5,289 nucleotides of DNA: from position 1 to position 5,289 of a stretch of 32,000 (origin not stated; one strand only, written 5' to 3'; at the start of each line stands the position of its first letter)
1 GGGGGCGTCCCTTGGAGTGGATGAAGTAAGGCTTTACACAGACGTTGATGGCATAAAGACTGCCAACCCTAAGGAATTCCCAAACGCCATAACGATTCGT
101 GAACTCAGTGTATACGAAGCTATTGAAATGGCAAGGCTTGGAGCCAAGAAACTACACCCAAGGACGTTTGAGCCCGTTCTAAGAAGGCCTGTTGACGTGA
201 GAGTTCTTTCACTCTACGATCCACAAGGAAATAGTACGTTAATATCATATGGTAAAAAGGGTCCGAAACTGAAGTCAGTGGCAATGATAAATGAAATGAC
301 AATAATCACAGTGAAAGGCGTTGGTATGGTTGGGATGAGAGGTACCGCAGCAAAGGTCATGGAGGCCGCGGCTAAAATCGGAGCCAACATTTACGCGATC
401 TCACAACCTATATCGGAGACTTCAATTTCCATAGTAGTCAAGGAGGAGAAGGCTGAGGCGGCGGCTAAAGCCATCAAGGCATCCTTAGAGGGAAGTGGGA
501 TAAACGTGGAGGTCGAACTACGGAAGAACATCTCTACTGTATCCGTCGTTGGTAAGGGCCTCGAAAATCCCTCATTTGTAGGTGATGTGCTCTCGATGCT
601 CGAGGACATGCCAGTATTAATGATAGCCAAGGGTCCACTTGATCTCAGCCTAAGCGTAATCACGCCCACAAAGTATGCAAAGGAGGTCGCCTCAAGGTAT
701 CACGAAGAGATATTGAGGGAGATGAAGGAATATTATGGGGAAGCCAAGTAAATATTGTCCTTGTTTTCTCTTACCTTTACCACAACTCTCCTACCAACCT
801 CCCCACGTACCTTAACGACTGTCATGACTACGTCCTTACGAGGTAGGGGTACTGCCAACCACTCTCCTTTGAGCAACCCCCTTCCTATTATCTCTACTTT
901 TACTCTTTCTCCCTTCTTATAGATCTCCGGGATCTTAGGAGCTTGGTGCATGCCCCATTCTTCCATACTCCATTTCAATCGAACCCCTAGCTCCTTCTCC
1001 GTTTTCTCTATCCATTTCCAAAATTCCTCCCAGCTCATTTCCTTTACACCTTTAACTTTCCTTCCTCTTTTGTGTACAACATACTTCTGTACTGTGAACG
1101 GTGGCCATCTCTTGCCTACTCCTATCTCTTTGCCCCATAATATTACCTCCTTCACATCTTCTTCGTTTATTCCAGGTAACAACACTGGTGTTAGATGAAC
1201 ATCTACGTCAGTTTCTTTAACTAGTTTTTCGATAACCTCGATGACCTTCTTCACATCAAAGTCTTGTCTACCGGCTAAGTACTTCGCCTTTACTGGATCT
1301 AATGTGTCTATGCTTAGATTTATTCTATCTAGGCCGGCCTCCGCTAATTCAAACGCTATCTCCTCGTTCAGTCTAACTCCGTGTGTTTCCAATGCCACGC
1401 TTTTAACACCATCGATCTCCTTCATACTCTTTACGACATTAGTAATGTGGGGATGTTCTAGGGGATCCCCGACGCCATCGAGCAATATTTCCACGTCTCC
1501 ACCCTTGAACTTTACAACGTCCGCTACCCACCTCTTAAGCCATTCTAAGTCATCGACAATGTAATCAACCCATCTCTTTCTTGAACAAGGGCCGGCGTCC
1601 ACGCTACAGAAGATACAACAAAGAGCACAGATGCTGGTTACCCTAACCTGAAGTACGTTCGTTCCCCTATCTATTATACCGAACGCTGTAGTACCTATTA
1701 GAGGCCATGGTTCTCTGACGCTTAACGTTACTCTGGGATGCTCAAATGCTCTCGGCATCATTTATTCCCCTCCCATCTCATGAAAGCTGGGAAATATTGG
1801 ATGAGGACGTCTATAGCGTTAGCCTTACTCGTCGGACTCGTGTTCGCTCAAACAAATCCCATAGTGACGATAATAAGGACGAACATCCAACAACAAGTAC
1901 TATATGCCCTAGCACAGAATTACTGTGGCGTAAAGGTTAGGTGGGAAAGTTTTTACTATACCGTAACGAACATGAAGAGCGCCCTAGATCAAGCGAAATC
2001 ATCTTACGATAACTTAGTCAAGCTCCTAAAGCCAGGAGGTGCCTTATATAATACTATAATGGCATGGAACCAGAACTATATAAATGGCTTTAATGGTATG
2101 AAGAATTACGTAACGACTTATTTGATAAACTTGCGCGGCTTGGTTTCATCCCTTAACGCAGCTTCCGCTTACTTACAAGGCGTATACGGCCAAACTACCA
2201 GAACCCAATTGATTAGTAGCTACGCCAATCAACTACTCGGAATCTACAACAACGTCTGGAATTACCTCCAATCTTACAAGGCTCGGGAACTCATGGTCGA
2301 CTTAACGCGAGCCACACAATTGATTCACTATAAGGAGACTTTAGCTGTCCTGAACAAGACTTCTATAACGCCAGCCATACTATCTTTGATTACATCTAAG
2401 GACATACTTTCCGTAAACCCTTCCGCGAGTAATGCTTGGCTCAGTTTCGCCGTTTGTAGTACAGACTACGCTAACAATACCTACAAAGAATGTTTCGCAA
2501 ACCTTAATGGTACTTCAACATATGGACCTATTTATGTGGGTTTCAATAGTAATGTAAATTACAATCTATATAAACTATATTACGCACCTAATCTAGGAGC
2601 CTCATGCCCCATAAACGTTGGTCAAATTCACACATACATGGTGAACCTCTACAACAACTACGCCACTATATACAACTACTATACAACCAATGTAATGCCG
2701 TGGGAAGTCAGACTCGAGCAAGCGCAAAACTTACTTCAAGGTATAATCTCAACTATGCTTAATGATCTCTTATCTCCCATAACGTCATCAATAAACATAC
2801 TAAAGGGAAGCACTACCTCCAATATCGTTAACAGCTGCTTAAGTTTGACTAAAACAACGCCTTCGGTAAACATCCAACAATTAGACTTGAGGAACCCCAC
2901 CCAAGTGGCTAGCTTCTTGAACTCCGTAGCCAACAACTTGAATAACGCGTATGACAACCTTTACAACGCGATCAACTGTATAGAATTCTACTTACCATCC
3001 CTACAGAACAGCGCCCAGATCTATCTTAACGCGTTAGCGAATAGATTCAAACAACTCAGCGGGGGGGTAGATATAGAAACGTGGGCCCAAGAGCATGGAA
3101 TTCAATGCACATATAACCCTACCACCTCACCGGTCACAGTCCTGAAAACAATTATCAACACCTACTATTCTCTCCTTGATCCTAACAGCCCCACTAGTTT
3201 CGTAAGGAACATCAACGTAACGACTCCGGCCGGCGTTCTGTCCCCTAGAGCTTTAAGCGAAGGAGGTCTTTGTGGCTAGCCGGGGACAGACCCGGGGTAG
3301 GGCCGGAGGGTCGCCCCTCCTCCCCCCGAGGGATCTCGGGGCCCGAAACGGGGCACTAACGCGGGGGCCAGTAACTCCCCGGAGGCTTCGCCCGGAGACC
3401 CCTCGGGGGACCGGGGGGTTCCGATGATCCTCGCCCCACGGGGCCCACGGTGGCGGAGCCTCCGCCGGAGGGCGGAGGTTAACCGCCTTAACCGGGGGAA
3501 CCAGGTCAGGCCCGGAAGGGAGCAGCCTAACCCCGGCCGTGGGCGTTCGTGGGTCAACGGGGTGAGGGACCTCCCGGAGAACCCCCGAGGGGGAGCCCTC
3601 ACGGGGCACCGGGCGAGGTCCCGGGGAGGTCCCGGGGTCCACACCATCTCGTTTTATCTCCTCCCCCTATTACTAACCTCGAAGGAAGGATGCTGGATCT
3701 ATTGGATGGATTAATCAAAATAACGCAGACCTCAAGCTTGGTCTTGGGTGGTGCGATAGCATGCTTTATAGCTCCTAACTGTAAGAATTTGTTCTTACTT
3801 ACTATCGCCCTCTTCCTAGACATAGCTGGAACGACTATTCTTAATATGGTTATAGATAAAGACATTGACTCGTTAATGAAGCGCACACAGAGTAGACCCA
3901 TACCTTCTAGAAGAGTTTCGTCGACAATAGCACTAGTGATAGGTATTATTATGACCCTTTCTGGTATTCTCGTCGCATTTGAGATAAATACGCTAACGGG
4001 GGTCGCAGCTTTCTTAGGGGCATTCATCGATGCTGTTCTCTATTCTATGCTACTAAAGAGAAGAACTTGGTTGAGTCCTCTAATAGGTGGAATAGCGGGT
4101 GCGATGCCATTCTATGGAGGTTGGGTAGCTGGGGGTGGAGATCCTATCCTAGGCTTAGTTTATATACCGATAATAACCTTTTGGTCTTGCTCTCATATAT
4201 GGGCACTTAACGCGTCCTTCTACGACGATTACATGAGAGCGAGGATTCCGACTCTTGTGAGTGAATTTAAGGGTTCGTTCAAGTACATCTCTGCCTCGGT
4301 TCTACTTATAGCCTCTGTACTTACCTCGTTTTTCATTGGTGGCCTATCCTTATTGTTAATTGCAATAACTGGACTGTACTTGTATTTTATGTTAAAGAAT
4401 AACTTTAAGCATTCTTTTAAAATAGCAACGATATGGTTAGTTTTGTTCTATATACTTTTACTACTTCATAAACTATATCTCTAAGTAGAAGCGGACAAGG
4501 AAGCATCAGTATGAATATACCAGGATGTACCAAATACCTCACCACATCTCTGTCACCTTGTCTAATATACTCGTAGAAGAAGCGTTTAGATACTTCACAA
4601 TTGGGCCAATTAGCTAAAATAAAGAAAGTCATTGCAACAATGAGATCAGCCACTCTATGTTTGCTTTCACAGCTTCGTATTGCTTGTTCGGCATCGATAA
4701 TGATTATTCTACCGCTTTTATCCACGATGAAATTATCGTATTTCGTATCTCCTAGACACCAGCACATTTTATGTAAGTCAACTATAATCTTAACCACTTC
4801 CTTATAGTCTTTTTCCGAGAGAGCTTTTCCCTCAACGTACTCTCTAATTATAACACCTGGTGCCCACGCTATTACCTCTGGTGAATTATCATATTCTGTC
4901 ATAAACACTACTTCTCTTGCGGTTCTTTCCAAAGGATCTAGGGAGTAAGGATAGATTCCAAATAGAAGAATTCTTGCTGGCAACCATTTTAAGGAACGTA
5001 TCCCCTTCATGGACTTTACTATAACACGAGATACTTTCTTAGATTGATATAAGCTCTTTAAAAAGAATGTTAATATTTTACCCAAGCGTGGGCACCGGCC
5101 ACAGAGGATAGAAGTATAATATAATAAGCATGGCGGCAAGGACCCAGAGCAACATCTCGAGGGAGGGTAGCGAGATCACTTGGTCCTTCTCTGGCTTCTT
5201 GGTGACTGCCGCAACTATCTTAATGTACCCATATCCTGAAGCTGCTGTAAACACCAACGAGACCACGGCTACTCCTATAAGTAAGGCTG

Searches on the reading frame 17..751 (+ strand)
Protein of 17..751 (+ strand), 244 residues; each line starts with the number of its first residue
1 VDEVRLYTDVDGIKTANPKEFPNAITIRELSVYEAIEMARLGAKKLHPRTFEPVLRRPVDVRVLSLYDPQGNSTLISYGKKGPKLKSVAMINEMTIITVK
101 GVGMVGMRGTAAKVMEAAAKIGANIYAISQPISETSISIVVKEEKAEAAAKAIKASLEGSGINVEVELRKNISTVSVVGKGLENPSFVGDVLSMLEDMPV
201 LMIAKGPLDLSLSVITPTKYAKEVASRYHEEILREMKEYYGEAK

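Call 48: search_protein_families(library=pfam, proteins=[window:17-751:+])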
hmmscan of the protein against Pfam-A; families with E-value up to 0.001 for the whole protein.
window:17-751:+ (244 aa): 4 families
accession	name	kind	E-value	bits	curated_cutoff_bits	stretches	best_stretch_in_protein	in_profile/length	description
PF22468.2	ACT_9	-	7.7e-21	74.1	27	1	97-156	1-60/61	ACT domain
PF00696.33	AA_kinase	-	3.2e-11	43.8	24.9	1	2-64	167-233/234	Amino acid kinase family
PF13840.12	ACT_7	-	3.6e-10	40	27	1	96-153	8-63/65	ACT domain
PF00543.27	P-II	-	0.00053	20.7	25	1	91-159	25-80/102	Nitrogen regulatory protein P-II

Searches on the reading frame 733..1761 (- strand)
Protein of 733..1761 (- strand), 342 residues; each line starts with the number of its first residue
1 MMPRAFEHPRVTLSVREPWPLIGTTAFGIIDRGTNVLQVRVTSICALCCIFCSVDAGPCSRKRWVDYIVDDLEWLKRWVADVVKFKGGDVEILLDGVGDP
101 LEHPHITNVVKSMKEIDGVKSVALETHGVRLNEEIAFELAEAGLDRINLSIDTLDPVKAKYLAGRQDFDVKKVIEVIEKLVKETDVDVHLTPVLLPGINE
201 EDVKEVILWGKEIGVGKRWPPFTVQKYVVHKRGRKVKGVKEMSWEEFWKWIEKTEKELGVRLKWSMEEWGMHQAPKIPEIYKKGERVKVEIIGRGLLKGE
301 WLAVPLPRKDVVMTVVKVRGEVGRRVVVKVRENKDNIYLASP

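Call 48: search_protein_families(library=pfam, proteins=[window:733-1761:-])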
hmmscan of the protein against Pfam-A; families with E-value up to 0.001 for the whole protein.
window:733-1761:- (342 aa): 1 family
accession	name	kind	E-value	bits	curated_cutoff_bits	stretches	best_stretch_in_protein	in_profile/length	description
PF04055.27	Radical_SAM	-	3.9e-24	86.1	29.5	1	40-208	2-164/166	Radical SAM superfamily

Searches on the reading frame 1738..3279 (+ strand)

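Call 48: search_protein_families(library=pfam, proteins=[window:1738-3279:+])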
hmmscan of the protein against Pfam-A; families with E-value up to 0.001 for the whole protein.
window:1738-3279:+ (513 aa): 0 families

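Call 50: search_protein_families(library=ncbifam, proteins=[window:1738-3279:+], max_evalue=0.01)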
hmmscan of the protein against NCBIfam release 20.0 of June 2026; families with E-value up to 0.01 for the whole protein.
window:1738-3279:+ (513 aa): 0 families

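Call 66: search_protein_families(library=pfam, proteins=[window:1738-3279:+], max_evalue=1)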
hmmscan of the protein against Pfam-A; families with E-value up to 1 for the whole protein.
window:1738-3279:+ (513 aa): 3 families
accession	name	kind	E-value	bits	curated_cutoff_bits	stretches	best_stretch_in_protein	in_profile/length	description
PF19258.4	KxYKxGKxW_sig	-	0.0044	17.4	23.6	1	16-41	10-36/41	KxYKxGKxW signal peptide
PF10259.14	Rogdi_lz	-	0.071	12.9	29.4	0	292-366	84-149/295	Rogdi leucine zipper containing protein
PF18058.6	SbsC_C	-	0.1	13.4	27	0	136-163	100-127/131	SbsC C-terminal domain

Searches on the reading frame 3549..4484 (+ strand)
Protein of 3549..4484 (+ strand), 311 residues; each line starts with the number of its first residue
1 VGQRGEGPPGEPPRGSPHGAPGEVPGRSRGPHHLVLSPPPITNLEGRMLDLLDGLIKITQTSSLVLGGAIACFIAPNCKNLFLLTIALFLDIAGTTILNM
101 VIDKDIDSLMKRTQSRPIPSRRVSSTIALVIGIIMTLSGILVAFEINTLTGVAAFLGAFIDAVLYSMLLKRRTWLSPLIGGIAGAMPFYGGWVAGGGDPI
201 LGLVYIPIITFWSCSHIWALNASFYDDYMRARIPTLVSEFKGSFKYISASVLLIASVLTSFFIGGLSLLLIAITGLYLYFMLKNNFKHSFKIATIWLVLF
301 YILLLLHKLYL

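Call 48: search_protein_families(library=pfam, proteins=[window:3549-4484:+])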
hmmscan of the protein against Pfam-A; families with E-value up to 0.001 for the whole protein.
window:3549-4484:+ (311 aa): 1 family
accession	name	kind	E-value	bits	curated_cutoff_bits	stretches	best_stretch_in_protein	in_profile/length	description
PF01040.23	UbiA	-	1.3e-38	133.2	34.2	1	66-281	7-224/250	UbiA prenyltransferase family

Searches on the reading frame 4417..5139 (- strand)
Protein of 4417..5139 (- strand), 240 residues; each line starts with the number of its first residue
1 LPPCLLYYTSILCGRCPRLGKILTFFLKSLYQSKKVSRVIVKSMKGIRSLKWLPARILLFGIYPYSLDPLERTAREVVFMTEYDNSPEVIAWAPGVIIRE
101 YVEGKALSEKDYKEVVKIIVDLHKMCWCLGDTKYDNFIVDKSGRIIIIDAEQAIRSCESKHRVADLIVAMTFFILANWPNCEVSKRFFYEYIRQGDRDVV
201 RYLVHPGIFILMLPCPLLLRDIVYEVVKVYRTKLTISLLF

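Call 48: search_protein_families(library=pfam, proteins=[window:4417-5139:-])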
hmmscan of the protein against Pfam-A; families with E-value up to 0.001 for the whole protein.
window:4417-5139:- (240 aa): 0 families

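Call 50: search_protein_families(library=ncbifam, proteins=[window:4417-5139:-], max_evalue=0.01)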
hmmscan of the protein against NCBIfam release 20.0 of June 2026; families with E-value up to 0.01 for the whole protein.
window:4417-5139:- (240 aa): 5 families
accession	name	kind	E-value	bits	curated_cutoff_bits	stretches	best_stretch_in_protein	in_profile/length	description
TIGR03724.2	arch_bud32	equivalog_domain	2e-05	24.2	125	1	86-197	57-175/193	KEOPS complex kinase/ATPase Bud32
NF007684.0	PRK10359.1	equivalog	3.4e-05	23.6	248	1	96-163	119-193/232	lipopolysaccharide core heptose(II) kinase RfaY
NF002475.0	PRK01723.1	equivalog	0.0016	17.5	142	1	100-154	137-191/241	3-deoxy-D-manno-octulosonic acid kinase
NF038151.1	lanthi_synth_III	equivalog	0.0033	15.9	575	1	112-162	342-392/833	class III lanthionine synthetase LanKC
NF007174.0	PRK09605.1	equivalog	0.0075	14.8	447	1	99-191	415-511/535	bifunctional N(6)-L-threonylcarbamoyladenine synthase/serine/threonine protein kinase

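Call 66: search_protein_families(library=pfam, proteins=[window:4417-5139:-], max_evalue=1)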
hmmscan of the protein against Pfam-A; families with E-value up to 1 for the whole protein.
window:4417-5139:- (240 aa): 3 families
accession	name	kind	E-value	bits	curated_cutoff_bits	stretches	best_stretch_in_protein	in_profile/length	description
PF06176.17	WaaY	-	0.038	14.1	20.3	1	96-163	119-193/229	Lipopolysaccharide core biosynthesis protein (WaaY)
PF06293.20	Kdo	-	0.038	13.9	21.3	1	105-168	117-185/207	Lipopolysaccharide kinase (Kdo/WaaP) family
PF00069.31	Pkinase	-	0.26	11.1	31.7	0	113-150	105-142/263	Protein kinase domain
